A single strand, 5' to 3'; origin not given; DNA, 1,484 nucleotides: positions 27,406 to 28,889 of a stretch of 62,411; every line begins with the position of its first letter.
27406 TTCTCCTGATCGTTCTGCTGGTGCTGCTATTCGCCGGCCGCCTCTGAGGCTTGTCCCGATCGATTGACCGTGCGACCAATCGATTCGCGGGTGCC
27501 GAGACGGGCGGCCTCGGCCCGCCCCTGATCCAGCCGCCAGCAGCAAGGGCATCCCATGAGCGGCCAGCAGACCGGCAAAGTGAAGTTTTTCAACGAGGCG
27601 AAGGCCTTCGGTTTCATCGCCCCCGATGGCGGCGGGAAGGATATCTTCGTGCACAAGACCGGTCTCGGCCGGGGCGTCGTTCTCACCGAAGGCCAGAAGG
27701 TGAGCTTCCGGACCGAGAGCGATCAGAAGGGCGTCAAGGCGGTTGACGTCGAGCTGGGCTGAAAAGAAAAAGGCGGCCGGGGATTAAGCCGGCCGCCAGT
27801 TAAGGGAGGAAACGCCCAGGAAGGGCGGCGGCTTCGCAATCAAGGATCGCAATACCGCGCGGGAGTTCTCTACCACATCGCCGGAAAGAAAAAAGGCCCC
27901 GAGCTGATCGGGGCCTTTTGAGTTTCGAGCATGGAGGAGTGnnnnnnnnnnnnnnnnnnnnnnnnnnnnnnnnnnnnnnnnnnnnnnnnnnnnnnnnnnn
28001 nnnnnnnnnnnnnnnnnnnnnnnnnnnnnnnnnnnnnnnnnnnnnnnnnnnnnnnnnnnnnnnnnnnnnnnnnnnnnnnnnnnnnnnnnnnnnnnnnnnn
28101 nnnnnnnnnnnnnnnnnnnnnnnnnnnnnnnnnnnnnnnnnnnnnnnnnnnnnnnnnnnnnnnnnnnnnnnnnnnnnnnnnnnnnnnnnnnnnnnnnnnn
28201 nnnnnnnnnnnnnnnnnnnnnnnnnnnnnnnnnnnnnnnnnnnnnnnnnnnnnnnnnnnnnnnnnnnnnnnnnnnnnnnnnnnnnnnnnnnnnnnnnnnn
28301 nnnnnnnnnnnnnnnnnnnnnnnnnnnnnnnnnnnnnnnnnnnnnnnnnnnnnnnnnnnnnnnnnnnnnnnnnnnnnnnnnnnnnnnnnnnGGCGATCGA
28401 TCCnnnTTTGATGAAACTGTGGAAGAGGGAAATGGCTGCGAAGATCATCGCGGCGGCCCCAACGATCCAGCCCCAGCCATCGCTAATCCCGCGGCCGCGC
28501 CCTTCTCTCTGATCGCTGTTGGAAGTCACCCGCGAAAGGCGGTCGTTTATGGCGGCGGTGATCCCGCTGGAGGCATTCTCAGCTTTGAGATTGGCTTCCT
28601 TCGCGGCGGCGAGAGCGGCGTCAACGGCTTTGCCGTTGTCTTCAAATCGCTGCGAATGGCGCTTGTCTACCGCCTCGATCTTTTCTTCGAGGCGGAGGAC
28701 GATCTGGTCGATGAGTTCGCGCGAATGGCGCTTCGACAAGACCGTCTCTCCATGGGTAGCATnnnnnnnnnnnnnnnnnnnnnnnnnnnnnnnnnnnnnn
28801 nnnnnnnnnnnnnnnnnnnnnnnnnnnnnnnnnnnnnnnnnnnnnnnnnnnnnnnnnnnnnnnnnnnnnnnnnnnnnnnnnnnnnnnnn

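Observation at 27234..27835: Self-contained host-stress cassette: EcfG promoter, DUF3309, cspA and a convergent sRNA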

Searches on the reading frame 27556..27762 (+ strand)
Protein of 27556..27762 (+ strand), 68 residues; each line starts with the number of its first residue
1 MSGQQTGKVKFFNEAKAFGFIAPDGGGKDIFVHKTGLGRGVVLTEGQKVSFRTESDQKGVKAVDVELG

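Call 5: search_protein_families(library=pfam, proteins=[window:27556-27759:+], max_evalue=0.1)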
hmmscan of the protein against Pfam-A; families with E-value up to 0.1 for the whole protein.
window:27556-27759:+ (68 aa): 2 families
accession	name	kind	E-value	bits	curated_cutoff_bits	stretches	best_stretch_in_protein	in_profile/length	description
PF00313.28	CSD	-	2.4e-18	66.2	27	1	6-66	2-64/66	'Cold-shock' DNA-binding domain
PF08206.17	OB_RNB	-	0.00018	21.6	24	1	14-37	6-29/58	Ribonuclease B OB domain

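Call 23: find_encoding_contigs(protein=window:27556-27762:+, flank=6000, max_places=10)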
Protein window:27556-27762:+ (68 aa): 7 contigs read that carry it; 4 places shown.
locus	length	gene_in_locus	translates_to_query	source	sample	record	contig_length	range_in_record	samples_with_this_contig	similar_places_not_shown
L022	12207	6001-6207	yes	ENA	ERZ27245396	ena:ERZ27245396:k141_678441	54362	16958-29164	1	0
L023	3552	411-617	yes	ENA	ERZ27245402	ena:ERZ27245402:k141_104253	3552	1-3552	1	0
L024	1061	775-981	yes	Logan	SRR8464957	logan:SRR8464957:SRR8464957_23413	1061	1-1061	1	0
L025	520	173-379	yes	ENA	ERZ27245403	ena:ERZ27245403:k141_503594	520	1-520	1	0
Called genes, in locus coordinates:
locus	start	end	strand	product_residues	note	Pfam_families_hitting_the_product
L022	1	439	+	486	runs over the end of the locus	PF02195:ParB_N (weak), PF17762:HTH_ParB (weak)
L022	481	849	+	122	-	-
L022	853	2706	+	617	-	-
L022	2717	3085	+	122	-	-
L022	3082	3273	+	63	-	-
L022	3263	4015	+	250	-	PF13489:Methyltransf_23 (faint)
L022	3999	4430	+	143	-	-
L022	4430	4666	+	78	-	-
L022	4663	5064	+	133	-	-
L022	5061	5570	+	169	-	-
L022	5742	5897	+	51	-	-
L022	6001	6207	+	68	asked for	PF00313:CSD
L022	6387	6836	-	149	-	-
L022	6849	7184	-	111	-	-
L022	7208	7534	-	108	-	-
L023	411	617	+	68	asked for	PF00313:CSD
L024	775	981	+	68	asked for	PF00313:CSD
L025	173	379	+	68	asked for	PF00313:CSD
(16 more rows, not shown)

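Call 38: find_homologous_proteins(query=window:27556-27759:+, max_evalue=1e-10)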
Query window:27556-27759:+ (68 aa): 17 proteins with E <= 1e-10 among 26 candidates.
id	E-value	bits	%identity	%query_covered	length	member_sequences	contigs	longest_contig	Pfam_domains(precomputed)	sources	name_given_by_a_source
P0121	1.8e-36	140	100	100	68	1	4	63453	PF00313.29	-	-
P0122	1.7e-29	118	84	99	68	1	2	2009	PF00313.29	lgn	-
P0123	1.9e-28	114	89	91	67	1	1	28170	PF00313.29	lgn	-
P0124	1.1e-19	87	68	96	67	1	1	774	PF00313.29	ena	-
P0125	7.3e-18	81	65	93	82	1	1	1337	PF00313.29,PF08206.18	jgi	jgi:cold shock protein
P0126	2.8e-17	79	62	93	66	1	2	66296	PF00313.29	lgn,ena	-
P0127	1.5e-15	74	60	91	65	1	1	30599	PF00313.29,PF08206.18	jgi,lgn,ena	-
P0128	3.5e-14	69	57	96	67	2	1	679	PF00313.29,PF08206.18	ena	-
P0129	1.3e-12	65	57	99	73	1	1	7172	PF00313.29,PF08206.18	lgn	-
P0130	8.6e-12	62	62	78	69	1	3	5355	PF00313.29,PF08206.18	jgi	jgi:CspA family cold shock protein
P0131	3.7e-11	60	58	78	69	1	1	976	PF00313.29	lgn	-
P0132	5.1e-11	59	58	78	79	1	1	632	PF00313.29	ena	-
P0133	5.1e-11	59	58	78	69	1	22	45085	PF00313.29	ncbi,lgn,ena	-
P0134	6.0e-11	59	58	78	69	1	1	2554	PF00313.29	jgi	jgi:CspA family cold shock protein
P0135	7.1e-11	59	58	78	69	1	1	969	PF00313.29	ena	-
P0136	8.4e-11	59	62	78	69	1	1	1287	PF00313.29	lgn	-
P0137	9.2e-11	59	58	78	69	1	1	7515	PF00313.29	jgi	jgi:cold shock protein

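Call 39: find_encoding_contigs(protein=P0126, flank=6000, max_places=3)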
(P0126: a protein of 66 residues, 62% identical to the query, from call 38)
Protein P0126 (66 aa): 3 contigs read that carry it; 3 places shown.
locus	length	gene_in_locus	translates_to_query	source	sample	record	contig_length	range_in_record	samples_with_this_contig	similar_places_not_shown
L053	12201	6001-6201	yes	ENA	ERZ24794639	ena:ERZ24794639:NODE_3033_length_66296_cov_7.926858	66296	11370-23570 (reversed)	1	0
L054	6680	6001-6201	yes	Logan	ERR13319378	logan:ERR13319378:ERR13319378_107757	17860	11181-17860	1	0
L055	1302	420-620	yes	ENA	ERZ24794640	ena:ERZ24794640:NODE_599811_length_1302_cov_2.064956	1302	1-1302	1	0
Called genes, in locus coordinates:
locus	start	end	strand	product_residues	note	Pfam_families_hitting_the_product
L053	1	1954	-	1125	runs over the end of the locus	PF14331:IcmF-related_N, PF06761:IcmF-related, PF21070:IcmF_helical, PF06744:IcmF_C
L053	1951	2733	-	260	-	PF09850:DotU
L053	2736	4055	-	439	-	PF05936:T6SS_VasE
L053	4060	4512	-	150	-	PF12790:T6SS-SciN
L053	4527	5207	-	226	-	-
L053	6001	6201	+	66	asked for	PF00313:CSD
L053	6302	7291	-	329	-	PF20903:SPL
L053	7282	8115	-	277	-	-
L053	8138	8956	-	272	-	PF00535:Glycos_transf_2, PF10111:Glyco_tranf_2_2, PF13641:Glyco_tranf_2_3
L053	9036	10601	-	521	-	PF05954:Phage_GPD, PF04717:Phage_base_V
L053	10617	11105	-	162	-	PF05638:T6SS_HCP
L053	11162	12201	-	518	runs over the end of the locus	-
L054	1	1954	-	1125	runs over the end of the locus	PF14331:IcmF-related_N, PF06761:IcmF-related, PF21070:IcmF_helical, PF06744:IcmF_C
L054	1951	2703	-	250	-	PF09850:DotU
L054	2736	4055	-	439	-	PF05936:T6SS_VasE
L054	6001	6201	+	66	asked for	PF00313:CSD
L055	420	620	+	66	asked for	PF00313:CSD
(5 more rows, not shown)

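Call 40: find_encoding_contigs(protein=P0127, flank=6000, max_places=3)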
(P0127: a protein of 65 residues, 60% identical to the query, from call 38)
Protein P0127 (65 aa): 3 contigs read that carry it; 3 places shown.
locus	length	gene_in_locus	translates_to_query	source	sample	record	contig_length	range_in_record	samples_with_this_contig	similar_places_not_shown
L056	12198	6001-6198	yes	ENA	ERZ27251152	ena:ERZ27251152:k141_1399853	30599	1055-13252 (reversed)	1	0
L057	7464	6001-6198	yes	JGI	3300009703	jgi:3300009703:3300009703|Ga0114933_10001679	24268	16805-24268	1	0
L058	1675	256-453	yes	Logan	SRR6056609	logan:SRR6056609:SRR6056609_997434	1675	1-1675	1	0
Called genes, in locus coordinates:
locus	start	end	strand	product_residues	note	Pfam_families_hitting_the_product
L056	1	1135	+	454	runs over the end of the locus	PF03315:SDH_beta, PF03313:SDH_alpha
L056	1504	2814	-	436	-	PF03349:Toluene_X, PF13505:OMP_b-brl (faint), PF13557:Phenol_MetA_deg (faint), PF10677:DUF2490 (faint)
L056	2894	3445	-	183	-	-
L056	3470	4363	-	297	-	PF00701:DHDPS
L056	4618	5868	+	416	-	PF02646:RmuC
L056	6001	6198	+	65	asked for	PF00313:CSD, PF08206:OB_RNB (weak)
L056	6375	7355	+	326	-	-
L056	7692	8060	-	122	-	-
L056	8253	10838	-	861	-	PF01624:MutS_I, PF05188:MutS_II, PF05192:MutS_III, PF05190:MutS_IV, PF00488:MutS_V, PF27441:MutS_C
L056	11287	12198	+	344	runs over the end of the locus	-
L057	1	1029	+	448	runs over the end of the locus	PF03315:SDH_beta, PF03313:SDH_alpha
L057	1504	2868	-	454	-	PF03349:Toluene_X, PF13505:OMP_b-brl (faint), PF13557:Phenol_MetA_deg (faint), PF10677:DUF2490 (faint)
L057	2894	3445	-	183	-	-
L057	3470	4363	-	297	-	PF00701:DHDPS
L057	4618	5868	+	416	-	PF02646:RmuC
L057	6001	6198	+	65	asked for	PF00313:CSD, PF08206:OB_RNB (weak)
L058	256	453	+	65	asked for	PF00313:CSD, PF08206:OB_RNB (weak)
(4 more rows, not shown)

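Call 41: find_encoding_contigs(protein=P0122, flank=3000, max_places=3)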
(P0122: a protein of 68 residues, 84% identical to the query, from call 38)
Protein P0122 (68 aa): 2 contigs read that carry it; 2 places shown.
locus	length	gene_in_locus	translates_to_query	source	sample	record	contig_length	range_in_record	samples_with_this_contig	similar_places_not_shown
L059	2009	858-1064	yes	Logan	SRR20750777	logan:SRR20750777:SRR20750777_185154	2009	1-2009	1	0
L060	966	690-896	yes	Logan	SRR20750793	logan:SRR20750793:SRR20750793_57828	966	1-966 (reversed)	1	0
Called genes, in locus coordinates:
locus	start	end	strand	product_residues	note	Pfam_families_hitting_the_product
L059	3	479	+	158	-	?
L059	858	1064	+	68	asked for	PF00313:CSD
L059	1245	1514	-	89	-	-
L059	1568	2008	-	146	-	?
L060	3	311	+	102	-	?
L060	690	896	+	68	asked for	PF00313:CSD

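Call 49: search_dna_similar(query=window:27556-27759:+, collection=phages, mode=protein, max_rows=25, max_evalue=0.00001)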
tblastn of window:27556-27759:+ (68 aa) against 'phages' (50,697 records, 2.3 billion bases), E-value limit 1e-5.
Records with a match: 43; places in all: 49; records where one place covers at least 80% of the query: 43.
Best place of each record, by identity: <60% 43.
By first word of the organism name: Escherichia 9; Streptomyces 7; Bacteriophage 5; Enterococcus 4; Salmonella 3; uncultured 3; Acinetobacter 2; Staphylococcus 2; Listeria 2; Morganella 1; and 5 more.
By host as written in the record: - 17; Streptomyces lividans JI 1326 4; Homo sapiens 2; Escherichia coli 2; Escherichia coli ECOR13 2; Streptomyces scabiei RL-34 2; Enterococcus faecalis 2; Staphylococcus aureus 2; and 9 more.
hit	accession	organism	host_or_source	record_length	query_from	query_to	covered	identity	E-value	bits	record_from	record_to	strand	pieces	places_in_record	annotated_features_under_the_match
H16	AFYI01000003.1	Salmonella enterica subsp. enterica serovar Infantis str. ...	Homo sapiens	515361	1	65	96%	53.7%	2e-11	62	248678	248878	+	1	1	transcriptional repressor activity CueR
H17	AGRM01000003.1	Salmonella enterica subsp. houtenae str. ATCC BAA-1581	Homo sapiens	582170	1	65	96%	53.7%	2e-11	62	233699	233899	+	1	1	transcriptional repressor activity CueR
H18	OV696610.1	Escherichia phage Tritos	-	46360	1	65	96%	50.7%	7e-11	61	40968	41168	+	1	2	Cold shock-like protein CspB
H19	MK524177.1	Escherichia phage PHB10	Escherichia coli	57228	1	67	99%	48.6%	6e-9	55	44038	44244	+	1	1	cold-shock protein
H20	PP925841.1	Escherichia phage HannyBb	Escherichia coli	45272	1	65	96%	49.3%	3e-10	59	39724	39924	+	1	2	hypothetical protein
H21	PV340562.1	Escherichia phage PhiR42_1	Escherichia coli ECOR13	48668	1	65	96%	49.3%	3e-10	59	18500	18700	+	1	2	hypothetical protein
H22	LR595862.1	Escherichia phage 2H10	-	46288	1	65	96%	49.3%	3e-10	59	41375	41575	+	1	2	Cold shock protein CspB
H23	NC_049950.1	Escherichia phage 2H10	-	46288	1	65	96%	49.3%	3e-10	59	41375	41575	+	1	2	cold shock protein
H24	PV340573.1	Escherichia phage PhiR63_1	Escherichia coli ECOR13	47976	1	65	96%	49.3%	3e-10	59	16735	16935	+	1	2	hypothetical protein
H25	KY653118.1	Morganella phage IME1369_01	Morganella morganii IME1369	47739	1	65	96%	47.8%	1e-10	60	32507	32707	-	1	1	cold shock protein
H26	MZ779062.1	Klebsiella phage pJN2-26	horse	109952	1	65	96%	47.8%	9e-10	57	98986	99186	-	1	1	putative portal protein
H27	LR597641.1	Escherichia phage mEp460_ev081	-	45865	1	65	96%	47.8%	1e-9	57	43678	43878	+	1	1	Cold shock protein CspG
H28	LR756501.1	uncultured phage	metagenomic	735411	6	67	91%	50.0%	3e-9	56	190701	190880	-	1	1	record has no annotation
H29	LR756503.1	uncultured phage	metagenomic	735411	6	67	91%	50.0%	3e-9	56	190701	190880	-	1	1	record has no annotation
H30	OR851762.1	Salmonella phage S.Kent 1-2-1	Salmonella enterica subsp. enterica ...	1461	7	65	87%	52.5%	4e-10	58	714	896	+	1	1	record has no annotation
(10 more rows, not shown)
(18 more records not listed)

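Call 88: find_encoding_contigs(protein=P0124, flank=3000, max_places=3)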
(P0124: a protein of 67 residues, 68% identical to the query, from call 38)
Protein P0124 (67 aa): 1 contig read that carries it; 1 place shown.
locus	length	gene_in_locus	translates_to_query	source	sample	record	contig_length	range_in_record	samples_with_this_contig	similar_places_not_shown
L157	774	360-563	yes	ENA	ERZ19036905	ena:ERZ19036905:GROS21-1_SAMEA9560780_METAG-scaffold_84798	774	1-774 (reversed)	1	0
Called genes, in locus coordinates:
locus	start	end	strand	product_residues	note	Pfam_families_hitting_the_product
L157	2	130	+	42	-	?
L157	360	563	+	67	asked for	PF00313:CSD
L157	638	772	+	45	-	?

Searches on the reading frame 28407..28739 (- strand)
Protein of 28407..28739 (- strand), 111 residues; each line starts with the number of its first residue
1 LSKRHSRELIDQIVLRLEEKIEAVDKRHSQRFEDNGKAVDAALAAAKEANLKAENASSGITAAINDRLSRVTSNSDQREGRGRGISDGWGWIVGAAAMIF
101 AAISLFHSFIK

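Call 5: search_protein_families(library=pfam, proteins=[window:28407-28739:-], max_evalue=0.1)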
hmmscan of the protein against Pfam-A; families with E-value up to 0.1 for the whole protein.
window:28407-28739:- (111 aa): 1 family
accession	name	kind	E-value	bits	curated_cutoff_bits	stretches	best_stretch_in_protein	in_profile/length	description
PF01175.24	Urocanase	-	0.034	14.2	23.2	1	8-73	47-113/209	Urocanase Rossmann-like domain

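Call 63: search_protein_families(library=phrogs, proteins=[window:28407-28739:-], max_evalue=0.001)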
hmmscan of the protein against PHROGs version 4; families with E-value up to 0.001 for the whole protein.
window:28407-28739:- (111 aa): 0 families
